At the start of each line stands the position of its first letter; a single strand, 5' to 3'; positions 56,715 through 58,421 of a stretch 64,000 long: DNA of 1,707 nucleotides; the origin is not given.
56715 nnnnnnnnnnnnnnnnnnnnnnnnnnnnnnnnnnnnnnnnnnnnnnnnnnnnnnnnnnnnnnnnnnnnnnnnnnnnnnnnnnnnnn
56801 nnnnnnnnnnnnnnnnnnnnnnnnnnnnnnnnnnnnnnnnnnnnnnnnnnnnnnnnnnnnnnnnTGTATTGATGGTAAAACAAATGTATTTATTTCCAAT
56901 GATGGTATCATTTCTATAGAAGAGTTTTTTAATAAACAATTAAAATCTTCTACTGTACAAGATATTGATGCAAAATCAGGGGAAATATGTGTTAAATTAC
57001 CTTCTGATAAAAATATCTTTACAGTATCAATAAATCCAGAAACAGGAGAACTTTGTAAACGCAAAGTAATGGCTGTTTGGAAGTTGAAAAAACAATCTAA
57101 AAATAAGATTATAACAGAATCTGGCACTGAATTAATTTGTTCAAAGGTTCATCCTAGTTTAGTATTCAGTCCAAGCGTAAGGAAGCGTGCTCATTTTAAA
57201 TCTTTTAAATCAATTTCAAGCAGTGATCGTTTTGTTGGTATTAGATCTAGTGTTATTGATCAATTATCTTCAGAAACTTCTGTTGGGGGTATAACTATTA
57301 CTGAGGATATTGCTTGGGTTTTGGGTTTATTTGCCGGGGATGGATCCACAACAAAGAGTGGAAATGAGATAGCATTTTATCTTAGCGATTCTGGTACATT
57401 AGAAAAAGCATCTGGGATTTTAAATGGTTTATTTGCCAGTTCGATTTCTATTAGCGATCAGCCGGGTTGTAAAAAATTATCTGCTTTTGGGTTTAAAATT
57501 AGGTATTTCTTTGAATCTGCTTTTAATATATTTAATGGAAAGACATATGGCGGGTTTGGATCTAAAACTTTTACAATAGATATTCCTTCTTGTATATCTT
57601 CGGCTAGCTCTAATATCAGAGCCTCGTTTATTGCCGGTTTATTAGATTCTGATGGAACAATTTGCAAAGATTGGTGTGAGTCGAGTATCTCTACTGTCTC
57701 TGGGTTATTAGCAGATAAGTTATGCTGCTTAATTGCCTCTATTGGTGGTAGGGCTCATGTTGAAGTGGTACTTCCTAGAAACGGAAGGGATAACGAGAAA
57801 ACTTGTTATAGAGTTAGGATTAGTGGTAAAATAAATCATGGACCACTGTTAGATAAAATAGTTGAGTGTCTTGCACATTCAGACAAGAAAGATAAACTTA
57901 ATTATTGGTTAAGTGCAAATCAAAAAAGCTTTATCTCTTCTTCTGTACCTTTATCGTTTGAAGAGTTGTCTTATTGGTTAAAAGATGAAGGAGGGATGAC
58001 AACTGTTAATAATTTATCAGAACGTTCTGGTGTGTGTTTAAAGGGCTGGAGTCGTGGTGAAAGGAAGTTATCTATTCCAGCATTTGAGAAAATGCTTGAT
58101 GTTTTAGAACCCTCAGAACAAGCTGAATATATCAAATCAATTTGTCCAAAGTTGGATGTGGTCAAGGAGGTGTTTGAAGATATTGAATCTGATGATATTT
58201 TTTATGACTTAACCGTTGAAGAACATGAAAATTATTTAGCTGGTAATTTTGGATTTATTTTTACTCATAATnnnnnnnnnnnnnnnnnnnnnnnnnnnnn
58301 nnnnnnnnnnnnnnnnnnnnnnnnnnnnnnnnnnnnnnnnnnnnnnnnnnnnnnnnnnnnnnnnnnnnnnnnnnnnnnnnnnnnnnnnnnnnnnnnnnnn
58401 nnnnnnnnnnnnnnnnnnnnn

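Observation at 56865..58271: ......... intein splitting the T1 GTP-binding loop of a phage tubulin/FtsZ-like gene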

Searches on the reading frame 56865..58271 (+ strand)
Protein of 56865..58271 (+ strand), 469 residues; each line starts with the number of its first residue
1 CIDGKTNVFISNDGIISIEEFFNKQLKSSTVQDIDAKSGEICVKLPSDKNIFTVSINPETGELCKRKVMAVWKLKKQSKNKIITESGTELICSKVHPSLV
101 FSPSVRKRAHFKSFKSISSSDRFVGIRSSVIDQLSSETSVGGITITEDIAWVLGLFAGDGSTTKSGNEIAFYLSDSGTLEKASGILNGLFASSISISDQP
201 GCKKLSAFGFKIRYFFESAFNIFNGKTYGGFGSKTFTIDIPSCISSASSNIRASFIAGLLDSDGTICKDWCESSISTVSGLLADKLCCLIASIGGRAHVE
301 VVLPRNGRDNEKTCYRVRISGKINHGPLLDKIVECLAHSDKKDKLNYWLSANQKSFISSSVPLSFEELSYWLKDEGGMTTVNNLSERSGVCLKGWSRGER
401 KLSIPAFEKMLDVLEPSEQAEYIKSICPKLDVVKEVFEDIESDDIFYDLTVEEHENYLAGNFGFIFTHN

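Call 4: search_protein_families(library=pfam, proteins=[window:56865-58271:+], max_evalue=1)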
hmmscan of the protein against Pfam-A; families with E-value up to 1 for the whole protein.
window:56865-58271:+ (469 aa): 3 families
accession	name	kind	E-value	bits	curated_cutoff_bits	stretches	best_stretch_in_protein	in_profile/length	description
PF14890.11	Intein_splicing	-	3.1e-12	47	35.8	1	17-469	11-155/155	Intein splicing domain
PF05204.19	Hom_end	-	6.3e-08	33.1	21.1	1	240-322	2-88/110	Homing endonuclease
PF14528.11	LAGLIDADG_3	-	7.6e-08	33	22.5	2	149-193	4-51/82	LAGLIDADG-like domain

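Call 5: search_protein_families(library=phrogs, proteins=[window:56865-58271:+], max_evalue=0.01)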
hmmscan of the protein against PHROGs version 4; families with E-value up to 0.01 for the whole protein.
window:56865-58271:+ (469 aa): 3 families
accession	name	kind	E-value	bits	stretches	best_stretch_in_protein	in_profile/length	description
phrog_4645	-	DNA, RNA and nucleotide metabolism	6.9e-06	26.4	1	146-324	106-277/308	endonuclease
phrog_5046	-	DNA, RNA and nucleotide metabolism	0.0007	20.8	0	254-338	9-98/161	HNH endonuclease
phrog_85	-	DNA, RNA and nucleotide metabolism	0.0045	16.5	1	81-185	141-243/866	thymidylate synthase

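Call 10: find_homologous_proteins(query=window:56865-58271:+, max_evalue=0.001)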
Query window:56865-58271:+ (469 aa): 7 proteins with E <= 0.001 among 7900 candidates.
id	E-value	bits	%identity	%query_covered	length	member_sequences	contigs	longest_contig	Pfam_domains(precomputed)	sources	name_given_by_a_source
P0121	1.0e-143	498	49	100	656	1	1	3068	PF05204.20,PF00091.32,PF14528.12,PF14890.12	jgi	-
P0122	4.2e-137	476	49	100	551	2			PF05204.20,PF14528.12,PF14890.12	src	-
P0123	2.6e-95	338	42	99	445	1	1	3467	PF05204.20,PF14528.12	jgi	jgi:ribosomal protein L24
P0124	4.4e-17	80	27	68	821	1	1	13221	PF05204.20,PF14528.12,PF00082.28,PF14890.12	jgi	jgi:hypothetical protein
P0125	4.1e-12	64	32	35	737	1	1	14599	PF09062.16,PF14528.12,PF00154.28,PF14890.12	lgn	-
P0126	6.2e-7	47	27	32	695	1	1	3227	PF14528.12,PF14890.12,PF13597.12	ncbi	-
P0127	4.0e-6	44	22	84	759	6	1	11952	PF05204.20,PF14528.12,PF00082.28,PF14890.12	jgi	jgi:hypothetical protein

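Call 20: find_encoding_contigs(protein=P0121, flank=5000, max_places=3)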
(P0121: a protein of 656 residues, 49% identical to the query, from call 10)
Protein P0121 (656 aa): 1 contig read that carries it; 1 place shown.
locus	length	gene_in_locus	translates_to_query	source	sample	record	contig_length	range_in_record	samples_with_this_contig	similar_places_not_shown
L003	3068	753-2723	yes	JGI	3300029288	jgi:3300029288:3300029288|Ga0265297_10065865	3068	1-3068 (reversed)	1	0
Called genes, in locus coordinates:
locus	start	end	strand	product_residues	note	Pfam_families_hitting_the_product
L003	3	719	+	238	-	?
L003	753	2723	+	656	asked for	PF14890:Intein_splicing, PF14528:LAGLIDADG_3 (faint), PF05204:Hom_end (weak), PF00091:Tubulin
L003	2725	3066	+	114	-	?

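Call 21: find_encoding_contigs(protein=P0123, flank=5000, max_places=3)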
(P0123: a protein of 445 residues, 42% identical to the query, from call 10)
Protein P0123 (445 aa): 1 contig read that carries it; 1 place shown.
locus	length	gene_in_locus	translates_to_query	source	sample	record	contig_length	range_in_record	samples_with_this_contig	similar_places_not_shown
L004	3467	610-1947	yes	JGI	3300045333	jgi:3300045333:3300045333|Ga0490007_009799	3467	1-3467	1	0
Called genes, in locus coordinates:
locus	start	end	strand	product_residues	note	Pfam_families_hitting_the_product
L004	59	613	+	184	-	PF01370:Epimerase, PF04321:RmlD_sub_bind, PF16363:GDP_Man_Dehyd, PF02719:Polysacc_synt_2 (weak)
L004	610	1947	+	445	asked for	PF14528:LAGLIDADG_3 (faint), PF05204:Hom_end (weak)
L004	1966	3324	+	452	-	PF00091:Tubulin, PF22453:TubZ-like_C (weak)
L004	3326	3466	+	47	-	?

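Call 29: find_related_loci(query=window:56865-58271:+, collection=viral_contigs, flank=6000)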
Query window:56865-58271:+ (469 aa) in viral_contigs; peptide patterns used: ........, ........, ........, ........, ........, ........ (x = any residue, [..] = any of these).
18 stretches matched a pattern, but none encodes a relative of the query by tblastn (E <= 1e-3).

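Call 30: search_solved_structures(query=window:56865-58271:+, max_evalue=0.01, show_alignments=1)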
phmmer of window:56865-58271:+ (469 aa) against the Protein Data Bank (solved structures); distinct sequences matched with E-value up to 0.01: 8.
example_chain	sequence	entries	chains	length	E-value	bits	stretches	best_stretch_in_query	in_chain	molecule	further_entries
1dq3_A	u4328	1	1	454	1.1e-20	77.2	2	240-469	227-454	ENDONUCLEASE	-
2cw7_A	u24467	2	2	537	7.7e-05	25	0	402-469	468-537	Endonuclease PI-PkoII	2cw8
1dfa_A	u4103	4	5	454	0.001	21.3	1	230-321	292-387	PI-SCEI ENDONUCLEASE | ENDONUCLEASE PI-SCEI | PI-SCEI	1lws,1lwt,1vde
1um2_A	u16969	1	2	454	0.001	21.3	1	230-321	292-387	ENDONUCLEASE PI-SCEI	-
1ef0_A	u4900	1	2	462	0.0011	21.2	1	230-321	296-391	PI-SCEI ENDONUCLEASE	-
1jva_A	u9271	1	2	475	0.0011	21.2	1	230-321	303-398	VMA1-DERIVED HOMING ENDONUCLEASE X10SSS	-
2jmz_A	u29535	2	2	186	0.0026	20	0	8-100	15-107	Hypothetical protein MJ0781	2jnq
9cop_A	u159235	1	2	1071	0.0044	19.2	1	233-321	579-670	V-type proton ATPase catalytic subunit A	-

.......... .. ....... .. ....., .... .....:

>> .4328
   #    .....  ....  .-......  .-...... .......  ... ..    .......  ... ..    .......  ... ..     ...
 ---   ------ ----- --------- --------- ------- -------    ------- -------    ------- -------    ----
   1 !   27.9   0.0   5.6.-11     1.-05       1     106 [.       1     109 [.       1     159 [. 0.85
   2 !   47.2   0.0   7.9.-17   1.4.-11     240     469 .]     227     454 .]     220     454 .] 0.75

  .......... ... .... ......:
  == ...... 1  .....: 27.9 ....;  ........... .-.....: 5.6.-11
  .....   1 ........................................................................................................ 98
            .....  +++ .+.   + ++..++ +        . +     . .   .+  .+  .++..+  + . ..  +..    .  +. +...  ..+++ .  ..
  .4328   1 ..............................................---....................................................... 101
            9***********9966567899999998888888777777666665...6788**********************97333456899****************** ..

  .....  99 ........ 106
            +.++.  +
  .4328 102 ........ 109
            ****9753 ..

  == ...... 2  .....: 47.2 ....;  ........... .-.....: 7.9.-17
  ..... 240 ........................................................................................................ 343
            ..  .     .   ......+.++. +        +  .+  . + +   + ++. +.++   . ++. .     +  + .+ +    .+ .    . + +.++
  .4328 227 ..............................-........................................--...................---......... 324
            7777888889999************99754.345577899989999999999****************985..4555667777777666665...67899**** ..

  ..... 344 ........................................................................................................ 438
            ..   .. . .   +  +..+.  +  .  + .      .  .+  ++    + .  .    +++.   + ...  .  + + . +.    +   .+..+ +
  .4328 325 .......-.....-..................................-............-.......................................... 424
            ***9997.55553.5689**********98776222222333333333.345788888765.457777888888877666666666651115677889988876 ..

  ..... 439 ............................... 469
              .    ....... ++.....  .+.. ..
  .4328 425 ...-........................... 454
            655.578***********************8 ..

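Call 40: find_related_loci(query=A1, collection=viral_contigs, flank=4000)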
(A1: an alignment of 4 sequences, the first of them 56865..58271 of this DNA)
Query A1 (469 aa) in viral_contigs; peptide patterns used: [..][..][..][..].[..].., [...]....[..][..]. (x = any residue, [..] = any of these).
86 stretches matched a pattern, but none encodes a relative of the query by tblastn (E <= 1e-3).

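Call 41: find_related_loci(query=A1, collection=metagenome_contigs, flank=4000)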
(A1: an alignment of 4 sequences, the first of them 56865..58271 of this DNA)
Query A1 (469 aa) in metagenome_contigs; peptide patterns used: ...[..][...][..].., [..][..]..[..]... (x = any residue, [..] = any of these).
351 stretches matched a pattern; 4 encode a relative of the query (tblastn E <= 1e-3); 4 distinct loci.
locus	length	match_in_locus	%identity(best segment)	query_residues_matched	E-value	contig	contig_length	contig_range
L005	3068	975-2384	49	1-469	1e-159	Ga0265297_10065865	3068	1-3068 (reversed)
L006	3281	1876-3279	49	1-468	9e-152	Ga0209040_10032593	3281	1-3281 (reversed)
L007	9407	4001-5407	49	1-469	1e-140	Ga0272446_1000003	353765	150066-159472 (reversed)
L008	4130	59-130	79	446-469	3e-9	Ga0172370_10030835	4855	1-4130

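Call 62: search_protein_representatives(protein=window:56865-58271:+)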
Query: 469 residues. Proteins with E-value up to 0.001 (for the whole library): 395; up to 1e-10: 71; up to 1e-30: 6. The best 150 are listed.
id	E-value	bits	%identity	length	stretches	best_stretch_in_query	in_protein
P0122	1.3e-137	475.9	51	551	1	1-468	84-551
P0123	8.2e-96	338.1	44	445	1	2-466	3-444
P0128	1.2e-54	202.4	32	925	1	1-469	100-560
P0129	7.4e-44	166.9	42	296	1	1-243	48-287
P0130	3.3e-32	128.5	32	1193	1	1-469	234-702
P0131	4.3e-31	124.8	28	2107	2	1-469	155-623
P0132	4.3e-30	121.5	29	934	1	11-469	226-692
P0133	3.0e-27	112.1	33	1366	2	1-306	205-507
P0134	1.3e-25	106.8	29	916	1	40-469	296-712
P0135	7.4e-25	104.2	30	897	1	1-469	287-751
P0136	9.2e-25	103.9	31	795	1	1-469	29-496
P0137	1.9e-24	102.9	49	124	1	1-111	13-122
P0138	3.6e-24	102.0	32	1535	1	1-469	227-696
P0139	5.6e-23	98.0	27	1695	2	1-469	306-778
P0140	4.5e-20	88.5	32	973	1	1-469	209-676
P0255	2.3e-07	46.6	48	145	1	1-68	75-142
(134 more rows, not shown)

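Call 65: find_encoding_contigs(protein=P0128, flank=6000, max_places=2)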
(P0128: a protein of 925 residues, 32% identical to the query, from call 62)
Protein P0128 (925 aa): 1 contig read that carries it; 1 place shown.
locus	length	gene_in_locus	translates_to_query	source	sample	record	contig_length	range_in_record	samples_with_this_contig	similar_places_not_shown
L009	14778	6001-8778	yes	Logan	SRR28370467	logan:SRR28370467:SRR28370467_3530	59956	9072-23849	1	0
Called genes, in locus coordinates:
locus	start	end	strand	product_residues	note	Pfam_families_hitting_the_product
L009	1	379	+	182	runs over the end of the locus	-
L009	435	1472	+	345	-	-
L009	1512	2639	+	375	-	PF00154:RecA_N, PF06745:ATPase (faint), PF08423:Rad51 (weak), PF21096:RecA_C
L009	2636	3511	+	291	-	PF02739:5_3_exonuc_N, PF01367:5_3_exonuc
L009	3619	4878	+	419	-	PF12323:HTH_OrfB_IS605, PF01385:OrfB_IS605, PF07282:Cas12f1-like_TNB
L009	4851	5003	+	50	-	-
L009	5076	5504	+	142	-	-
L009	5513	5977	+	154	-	-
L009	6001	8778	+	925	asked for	PF14890:Intein_splicing, PF05204:Hom_end, PF14528:LAGLIDADG_3, PF00091:Tubulin, PF22453:TubZ-like_C (weak)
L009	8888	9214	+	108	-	-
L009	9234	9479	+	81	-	PF18907:DUF5662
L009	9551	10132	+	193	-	-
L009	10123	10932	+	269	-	PF01555:N6_N4_Mtase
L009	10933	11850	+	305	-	PF00149:Metallophos (weak)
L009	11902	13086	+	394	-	-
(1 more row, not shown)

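Call 71: search_protein_families(library=pfam, proteins=[P0130, P0131, P0132, P0133, P0134, P0135, P0136, P0138], max_evalue=0.00001)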
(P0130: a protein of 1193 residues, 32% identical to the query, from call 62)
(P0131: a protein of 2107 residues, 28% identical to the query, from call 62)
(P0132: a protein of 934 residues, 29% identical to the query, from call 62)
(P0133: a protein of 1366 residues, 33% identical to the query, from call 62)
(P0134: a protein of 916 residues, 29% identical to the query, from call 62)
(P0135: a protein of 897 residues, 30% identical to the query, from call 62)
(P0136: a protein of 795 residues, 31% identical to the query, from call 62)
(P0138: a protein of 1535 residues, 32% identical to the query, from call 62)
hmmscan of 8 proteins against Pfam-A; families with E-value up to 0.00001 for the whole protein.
P0130 (1193 aa): 6 families
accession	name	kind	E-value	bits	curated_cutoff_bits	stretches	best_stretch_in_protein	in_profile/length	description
PF02867.20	Ribonuc_red_lgC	-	1.8e-128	429.9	23.9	1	703-1139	32-523/523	Ribonucleotide reductase, barrel domain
PF00317.26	Ribonuc_red_lgN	-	7.3e-27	93.7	28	1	119-198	2-75/77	Ribonucleotide reductase, all-alpha domain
PF03477.21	ATP-cone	-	1.7e-25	89.8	25.8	1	11-99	2-87/88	ATP cone domain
PF14890.11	Intein_splicing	-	8.6e-20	71.5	35.8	1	278-702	19-155/155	Intein splicing domain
PF14528.11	LAGLIDADG_3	-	4.6e-19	68.9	22.5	1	478-553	3-78/82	LAGLIDADG-like domain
PF05204.19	Hom_end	-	1e-07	32.5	21.1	1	466-544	2-81/110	Homing endonuclease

P0131 (2107 aa): 7 families
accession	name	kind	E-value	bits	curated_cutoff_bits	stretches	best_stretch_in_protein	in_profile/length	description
PF02867.20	Ribonuc_red_lgC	-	1e-96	325.1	23.9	1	1128-1857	73-523/523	Ribonucleotide reductase, barrel domain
PF14890.11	Intein_splicing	-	1.5e-44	152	35.8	3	203-623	24-155/155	Intein splicing domain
PF14528.11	LAGLIDADG_3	-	3.1e-31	107.9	22.5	2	402-479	3-81/82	LAGLIDADG-like domain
PF00317.26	Ribonuc_red_lgN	-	6.7e-13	49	28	1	25-101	3-74/77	Ribonucleotide reductase, all-alpha domain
PF05204.19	Hom_end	-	4.4e-12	46.5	21.1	1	389-486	1-100/110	Homing endonuclease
PF07591.16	PT-HINT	-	2.9e-06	28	27.7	0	1335-1423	26-116/137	Pretoxin HINT domain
PF14527.11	LAGLIDADG_WhiA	-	8.1e-06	26.3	23.2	0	916-965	3-56/93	WhiA LAGLIDADG-like domain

P0132 (934 aa): 4 families
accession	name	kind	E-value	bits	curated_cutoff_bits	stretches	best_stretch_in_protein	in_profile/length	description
PF00082.27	Peptidase_S8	-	4.8e-35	121.7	21.8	1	694-893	73-288/288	Subtilase family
PF14890.11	Intein_splicing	-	1.2e-21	77.5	35.8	1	226-692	4-155/155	Intein splicing domain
PF14528.11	LAGLIDADG_3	-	5.2e-19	68.7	22.5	2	459-542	3-79/82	LAGLIDADG-like domain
PF14527.11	LAGLIDADG_WhiA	-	6.5e-07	29.8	23.2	0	358-419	3-63/93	WhiA LAGLIDADG-like domain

P0133 (1366 aa): 6 families
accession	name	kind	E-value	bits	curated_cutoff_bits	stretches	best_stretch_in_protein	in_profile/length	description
PF02867.20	Ribonuc_red_lgC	-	7.4e-103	345.4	23.9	1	679-1184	33-523/523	Ribonucleotide reductase, barrel domain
PF14890.11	Intein_splicing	-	5.2e-17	62.5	35.8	1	244-677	26-155/155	Intein splicing domain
PF14528.11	LAGLIDADG_3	-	1.6e-15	57.6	22.5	1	452-528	2-78/82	LAGLIDADG-like domain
PF12637.14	TSCPD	-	1.1e-13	51.7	22.8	1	1232-1315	17-87/88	TSCPD domain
PF05204.19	Hom_end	-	9.3e-08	32.6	21.1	1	443-520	4-86/110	Homing endonuclease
PF00317.26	Ribonuc_red_lgN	-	3.5e-06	27.4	28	0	100-158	44-75/77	Ribonucleotide reductase, all-alpha domain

P0134 (916 aa): 3 families
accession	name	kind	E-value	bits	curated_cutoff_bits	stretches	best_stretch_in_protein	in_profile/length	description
PF00082.27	Peptidase_S8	-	6.1e-43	147.6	21.8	1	711-913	56-273/288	Subtilase family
PF14890.11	Intein_splicing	-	1.2e-19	71.1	35.8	1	303-712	18-155/155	Intein splicing domain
PF14528.11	LAGLIDADG_3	-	2e-14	54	22.5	1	499-574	2-77/82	LAGLIDADG-like domain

P0135 (897 aa): 6 families
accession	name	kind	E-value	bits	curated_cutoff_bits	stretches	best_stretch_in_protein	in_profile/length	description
PF14890.11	Intein_splicing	-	3.2e-29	102.2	35.8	1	336-751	24-155/155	Intein splicing domain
PF03477.21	ATP-cone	-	1.4e-23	83.7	25.8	1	4-92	2-87/88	ATP cone domain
PF14528.11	LAGLIDADG_3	-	5.7e-23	81.4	22.5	2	529-604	4-79/82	LAGLIDADG-like domain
PF00317.26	Ribonuc_red_lgN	-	4.9e-20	71.8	28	1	111-253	5-77/77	Ribonucleotide reductase, all-alpha domain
PF02867.20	Ribonuc_red_lgC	-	1.3e-13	50.9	23.9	1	752-794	32-74/523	Ribonucleotide reductase, barrel domain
PF05204.19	Hom_end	-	7.3e-09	36.2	21.1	1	516-603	2-94/110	Homing endonuclease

P0136 (795 aa): 3 families
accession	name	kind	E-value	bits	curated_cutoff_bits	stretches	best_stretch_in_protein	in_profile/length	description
PF14890.11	Intein_splicing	-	5.4e-18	65.7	35.8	1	72-496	19-155/155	Intein splicing domain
PF14528.11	LAGLIDADG_3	-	2.5e-17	63.3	22.5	1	274-341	3-69/82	LAGLIDADG-like domain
PF22453.1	TubZ-like_C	-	3e-10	40.7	26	1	592-735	3-143/144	Tubulin/FtsZ-like protein TubZ-like, C-terminal domain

P0138 (1535 aa): 7 families
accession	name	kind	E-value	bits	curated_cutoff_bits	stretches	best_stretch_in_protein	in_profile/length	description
PF02867.20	Ribonuc_red_lgC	-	1.3e-120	404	23.9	2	698-1148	33-458/523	Ribonucleotide reductase, barrel domain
PF08471.15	Ribonuc_red_2_N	-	7.4e-36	122.9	27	1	43-143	1-103/103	Class II vitamin B12-dependent ribonucleotide reductase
PF14528.11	LAGLIDADG_3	-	1.7e-16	60.7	22.5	2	492-562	3-81/82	LAGLIDADG-like domain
PF14890.11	Intein_splicing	-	2.1e-14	54.1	35.8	1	269-696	19-155/155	Intein splicing domain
PF09062.15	Endonuc_subdom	-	1.2e-08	36.1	24.4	1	384-468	13-91/98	PI-PfuI Endonuclease subdomain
PF12637.14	TSCPD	-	1.7e-07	31.9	22.8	1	1348-1441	5-84/88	TSCPD domain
PF05204.19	Hom_end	-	4.8e-06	27.1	21.1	0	480-534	2-58/110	Homing endonuclease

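Call 74: find_encoding_contigs(protein=P0136, flank=4000, max_places=2)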
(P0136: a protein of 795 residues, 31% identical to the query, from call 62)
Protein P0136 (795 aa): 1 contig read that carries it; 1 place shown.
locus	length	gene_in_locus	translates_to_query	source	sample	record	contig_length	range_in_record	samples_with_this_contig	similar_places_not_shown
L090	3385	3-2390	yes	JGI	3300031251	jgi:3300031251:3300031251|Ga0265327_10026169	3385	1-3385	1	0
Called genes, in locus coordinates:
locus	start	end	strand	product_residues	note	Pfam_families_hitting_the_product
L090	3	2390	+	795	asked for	PF14890:Intein_splicing, PF14528:LAGLIDADG_3, PF22453:TubZ-like_C, PF21493:TubZ_C (faint)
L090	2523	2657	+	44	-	-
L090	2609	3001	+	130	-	-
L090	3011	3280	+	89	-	-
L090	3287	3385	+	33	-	?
